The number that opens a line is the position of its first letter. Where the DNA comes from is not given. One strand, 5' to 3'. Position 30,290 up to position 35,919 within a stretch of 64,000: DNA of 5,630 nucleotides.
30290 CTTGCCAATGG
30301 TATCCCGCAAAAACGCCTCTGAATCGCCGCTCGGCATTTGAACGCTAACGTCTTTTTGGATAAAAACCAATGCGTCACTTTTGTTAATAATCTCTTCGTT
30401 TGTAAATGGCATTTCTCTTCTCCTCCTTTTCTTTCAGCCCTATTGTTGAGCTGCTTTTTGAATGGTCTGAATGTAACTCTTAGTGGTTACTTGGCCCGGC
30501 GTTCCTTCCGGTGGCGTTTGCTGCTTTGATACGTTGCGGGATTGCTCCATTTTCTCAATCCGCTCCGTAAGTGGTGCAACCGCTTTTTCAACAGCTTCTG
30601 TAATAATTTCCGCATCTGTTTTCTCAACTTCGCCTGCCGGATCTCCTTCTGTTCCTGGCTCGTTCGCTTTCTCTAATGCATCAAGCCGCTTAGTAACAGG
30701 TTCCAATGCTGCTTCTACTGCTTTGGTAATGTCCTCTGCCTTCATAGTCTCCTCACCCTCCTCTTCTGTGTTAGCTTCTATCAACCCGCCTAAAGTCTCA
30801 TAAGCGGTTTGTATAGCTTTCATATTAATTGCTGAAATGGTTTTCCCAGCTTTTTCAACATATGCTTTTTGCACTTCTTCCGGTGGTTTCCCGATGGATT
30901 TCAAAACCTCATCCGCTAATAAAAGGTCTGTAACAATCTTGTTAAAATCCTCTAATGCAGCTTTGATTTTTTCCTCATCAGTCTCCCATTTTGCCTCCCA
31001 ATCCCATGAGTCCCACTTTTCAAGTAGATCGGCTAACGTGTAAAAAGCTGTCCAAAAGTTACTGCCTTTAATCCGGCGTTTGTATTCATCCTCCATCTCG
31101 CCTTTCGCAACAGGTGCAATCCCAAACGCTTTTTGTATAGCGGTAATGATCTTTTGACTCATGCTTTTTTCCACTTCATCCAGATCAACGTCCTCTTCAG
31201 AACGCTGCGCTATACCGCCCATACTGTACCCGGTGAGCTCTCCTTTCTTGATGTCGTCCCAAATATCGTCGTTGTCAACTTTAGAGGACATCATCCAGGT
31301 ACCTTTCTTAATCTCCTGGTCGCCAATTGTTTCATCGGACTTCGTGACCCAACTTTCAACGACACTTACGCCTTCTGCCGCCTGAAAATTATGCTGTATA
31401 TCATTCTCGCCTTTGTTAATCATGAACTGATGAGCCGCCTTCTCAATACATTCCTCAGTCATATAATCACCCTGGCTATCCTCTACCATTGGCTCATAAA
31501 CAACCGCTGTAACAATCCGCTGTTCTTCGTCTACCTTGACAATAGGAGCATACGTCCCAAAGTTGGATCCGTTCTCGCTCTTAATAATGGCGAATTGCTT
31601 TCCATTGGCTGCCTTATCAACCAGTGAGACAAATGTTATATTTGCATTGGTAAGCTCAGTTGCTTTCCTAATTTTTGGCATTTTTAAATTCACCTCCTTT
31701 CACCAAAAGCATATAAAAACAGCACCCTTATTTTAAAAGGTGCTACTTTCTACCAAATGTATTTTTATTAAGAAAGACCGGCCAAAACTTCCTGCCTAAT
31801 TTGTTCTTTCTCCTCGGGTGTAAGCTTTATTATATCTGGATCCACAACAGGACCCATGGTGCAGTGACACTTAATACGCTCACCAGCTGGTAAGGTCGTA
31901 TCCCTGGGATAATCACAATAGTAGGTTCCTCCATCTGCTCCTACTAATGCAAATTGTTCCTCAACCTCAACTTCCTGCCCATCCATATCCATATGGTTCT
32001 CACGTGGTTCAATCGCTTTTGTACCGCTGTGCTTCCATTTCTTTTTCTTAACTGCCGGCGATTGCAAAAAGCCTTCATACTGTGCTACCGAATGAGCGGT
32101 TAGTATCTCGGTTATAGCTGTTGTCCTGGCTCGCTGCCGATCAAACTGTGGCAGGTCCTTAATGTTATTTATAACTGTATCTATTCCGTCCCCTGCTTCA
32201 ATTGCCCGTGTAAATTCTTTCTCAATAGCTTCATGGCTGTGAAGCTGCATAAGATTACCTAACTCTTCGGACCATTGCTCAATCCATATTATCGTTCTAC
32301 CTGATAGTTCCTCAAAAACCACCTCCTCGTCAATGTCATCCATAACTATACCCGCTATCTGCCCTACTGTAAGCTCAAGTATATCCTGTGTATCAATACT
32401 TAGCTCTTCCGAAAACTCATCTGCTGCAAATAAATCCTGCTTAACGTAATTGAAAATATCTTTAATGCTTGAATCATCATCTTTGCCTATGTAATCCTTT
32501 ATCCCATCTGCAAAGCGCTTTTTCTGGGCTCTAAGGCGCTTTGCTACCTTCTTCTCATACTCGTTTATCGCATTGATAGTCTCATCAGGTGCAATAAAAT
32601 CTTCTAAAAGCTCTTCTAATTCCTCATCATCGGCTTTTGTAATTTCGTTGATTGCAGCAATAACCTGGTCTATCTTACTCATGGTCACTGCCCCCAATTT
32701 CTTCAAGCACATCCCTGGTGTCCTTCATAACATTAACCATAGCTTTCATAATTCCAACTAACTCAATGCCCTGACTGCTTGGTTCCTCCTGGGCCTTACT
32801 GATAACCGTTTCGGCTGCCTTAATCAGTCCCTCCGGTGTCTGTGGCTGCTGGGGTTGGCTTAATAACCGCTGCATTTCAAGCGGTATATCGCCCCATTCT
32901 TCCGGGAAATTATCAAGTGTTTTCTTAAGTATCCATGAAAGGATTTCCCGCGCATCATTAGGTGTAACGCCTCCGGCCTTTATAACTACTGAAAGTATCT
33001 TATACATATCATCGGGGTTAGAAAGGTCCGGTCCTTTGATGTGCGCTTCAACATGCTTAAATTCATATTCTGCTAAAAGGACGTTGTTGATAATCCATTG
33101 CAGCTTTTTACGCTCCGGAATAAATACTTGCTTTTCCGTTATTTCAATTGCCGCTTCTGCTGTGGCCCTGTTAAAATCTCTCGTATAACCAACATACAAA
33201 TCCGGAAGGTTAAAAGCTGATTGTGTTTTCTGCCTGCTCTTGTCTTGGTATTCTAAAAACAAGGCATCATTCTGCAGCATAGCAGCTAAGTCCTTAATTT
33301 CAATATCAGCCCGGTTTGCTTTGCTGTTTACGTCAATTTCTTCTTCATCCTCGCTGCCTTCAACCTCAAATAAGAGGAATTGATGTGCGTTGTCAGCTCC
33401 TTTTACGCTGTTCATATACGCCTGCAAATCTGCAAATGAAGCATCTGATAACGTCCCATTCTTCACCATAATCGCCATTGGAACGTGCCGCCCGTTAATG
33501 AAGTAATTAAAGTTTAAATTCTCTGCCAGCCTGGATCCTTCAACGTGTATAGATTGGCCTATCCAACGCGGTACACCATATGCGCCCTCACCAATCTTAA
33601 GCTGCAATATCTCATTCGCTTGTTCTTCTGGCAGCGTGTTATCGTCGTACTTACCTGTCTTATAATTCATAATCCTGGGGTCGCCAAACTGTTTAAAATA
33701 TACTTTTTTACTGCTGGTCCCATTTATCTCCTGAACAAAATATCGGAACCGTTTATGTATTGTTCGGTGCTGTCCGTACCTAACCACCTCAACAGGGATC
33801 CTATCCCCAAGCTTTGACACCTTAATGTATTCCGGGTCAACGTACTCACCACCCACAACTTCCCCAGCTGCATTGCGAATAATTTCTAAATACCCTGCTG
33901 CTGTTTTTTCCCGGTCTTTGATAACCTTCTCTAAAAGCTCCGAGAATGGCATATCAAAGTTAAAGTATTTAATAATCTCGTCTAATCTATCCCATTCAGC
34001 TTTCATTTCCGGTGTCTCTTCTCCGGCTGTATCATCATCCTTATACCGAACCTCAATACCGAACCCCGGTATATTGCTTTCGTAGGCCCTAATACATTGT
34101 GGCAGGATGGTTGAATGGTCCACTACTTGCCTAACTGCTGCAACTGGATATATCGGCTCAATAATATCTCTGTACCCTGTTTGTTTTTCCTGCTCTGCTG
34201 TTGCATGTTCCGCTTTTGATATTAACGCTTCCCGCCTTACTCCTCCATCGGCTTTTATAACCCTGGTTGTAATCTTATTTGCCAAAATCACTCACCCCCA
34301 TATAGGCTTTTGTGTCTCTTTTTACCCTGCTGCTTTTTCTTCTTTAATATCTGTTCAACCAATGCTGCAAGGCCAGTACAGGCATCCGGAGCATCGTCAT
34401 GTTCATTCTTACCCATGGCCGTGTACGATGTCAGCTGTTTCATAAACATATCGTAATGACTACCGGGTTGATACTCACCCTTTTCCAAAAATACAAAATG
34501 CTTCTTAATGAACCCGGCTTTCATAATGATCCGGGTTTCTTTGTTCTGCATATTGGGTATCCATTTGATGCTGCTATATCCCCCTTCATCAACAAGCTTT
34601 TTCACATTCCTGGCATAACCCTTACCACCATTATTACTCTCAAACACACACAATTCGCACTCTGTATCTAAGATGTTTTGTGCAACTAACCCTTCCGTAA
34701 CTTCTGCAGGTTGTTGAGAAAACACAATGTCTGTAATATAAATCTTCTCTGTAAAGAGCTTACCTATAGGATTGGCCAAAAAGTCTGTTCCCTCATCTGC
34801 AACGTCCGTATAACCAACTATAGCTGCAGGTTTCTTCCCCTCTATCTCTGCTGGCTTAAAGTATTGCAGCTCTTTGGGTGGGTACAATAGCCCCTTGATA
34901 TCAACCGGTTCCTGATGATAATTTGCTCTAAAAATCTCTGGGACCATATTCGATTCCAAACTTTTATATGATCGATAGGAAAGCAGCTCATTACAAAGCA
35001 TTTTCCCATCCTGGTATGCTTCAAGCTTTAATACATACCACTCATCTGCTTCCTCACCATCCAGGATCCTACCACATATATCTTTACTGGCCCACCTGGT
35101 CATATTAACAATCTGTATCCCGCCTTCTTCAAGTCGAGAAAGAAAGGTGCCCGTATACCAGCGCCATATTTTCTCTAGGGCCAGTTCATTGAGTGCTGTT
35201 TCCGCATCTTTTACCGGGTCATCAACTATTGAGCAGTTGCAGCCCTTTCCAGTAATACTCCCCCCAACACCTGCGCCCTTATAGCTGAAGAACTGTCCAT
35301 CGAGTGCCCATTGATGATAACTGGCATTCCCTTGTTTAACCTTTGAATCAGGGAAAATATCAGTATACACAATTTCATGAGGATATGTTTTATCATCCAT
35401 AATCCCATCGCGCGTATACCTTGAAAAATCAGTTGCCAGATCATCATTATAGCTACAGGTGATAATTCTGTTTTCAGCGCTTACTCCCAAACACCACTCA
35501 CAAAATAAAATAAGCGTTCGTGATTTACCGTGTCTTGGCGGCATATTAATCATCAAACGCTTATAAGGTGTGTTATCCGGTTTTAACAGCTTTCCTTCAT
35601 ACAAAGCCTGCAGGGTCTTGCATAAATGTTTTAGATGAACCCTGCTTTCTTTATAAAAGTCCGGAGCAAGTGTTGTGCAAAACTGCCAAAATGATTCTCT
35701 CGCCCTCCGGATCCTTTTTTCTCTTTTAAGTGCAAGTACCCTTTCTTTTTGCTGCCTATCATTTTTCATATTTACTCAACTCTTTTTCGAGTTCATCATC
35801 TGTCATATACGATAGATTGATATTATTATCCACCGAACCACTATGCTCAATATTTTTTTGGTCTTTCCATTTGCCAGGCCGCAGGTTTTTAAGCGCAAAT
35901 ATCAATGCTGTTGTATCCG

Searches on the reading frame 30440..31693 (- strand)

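Call 60: search_protein_families(library=phrogs, proteins=[window:30440-31693:-], max_evalue=0.00001)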
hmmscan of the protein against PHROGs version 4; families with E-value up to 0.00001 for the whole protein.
window:30440-31693:- (417 aa): 10 families
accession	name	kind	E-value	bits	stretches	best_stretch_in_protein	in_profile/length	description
phrog_3017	-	head and packaging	5.5e-122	408.8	1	11-410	2-399/402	head maturation protease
phrog_1530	-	other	1.3e-34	121.2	1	28-179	217-366/379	DNA methyltransferase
phrog_13242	-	unknown function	1.9e-22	80.9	1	45-169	304-430/450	-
phrog_34096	-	head and packaging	1.5e-21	77.7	1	49-166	124-243/412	head maturation protease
phrog_19260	-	unknown function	9.5e-21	75.4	1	11-187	2-177/253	-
phrog_15223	-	other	3.9e-20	73.6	1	51-177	6-131/199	protease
phrog_33677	-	head and packaging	1.2e-17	65.2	1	56-189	154-291/564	head maturation protease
phrog_24921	-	unknown function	1.6e-12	48.2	1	15-201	12-211/349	-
phrog_26743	-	unknown function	4.8e-10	40.1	1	37-175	4-149/465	-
phrog_14859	-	DNA, RNA and nucleotide metabolism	1.5e-06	28.5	1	53-169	242-366/373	RNA ligase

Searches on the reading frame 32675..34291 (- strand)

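Call 60: search_protein_families(library=phrogs, proteins=[window:32675-34291:-], max_evalue=0.00001)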
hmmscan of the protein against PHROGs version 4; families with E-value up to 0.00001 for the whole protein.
window:32675-34291:- (538 aa): 2 families
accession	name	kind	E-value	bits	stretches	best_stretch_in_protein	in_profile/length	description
phrog_12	-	head and packaging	6.2e-44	152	1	46-453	79-415/646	portal protein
phrog_2662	-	head and packaging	5.9e-10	39.4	1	42-449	51-401/717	portal protein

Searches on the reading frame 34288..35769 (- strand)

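Call 60: search_protein_families(library=phrogs, proteins=[window:34288-35769:-], max_evalue=0.00001)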
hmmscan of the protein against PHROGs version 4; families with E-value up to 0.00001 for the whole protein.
window:34288-35769:- (493 aa): 5 families
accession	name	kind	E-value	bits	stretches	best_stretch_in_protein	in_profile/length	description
phrog_30251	-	head and packaging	8.6e-105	352.7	1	17-461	11-450/799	terminase large subunit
phrog_38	-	head and packaging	3.6e-89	301.4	1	9-483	250-715/760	terminase large subunit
phrog_4758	-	head and packaging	3.7e-50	171.5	1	14-254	7-238/243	terminase large subunit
phrog_5573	-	head and packaging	7.2e-27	95.4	1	238-484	6-244/250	terminase large subunit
phrog_8148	-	head and packaging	8.5e-10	39.7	1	15-78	8-64/64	terminase small subunit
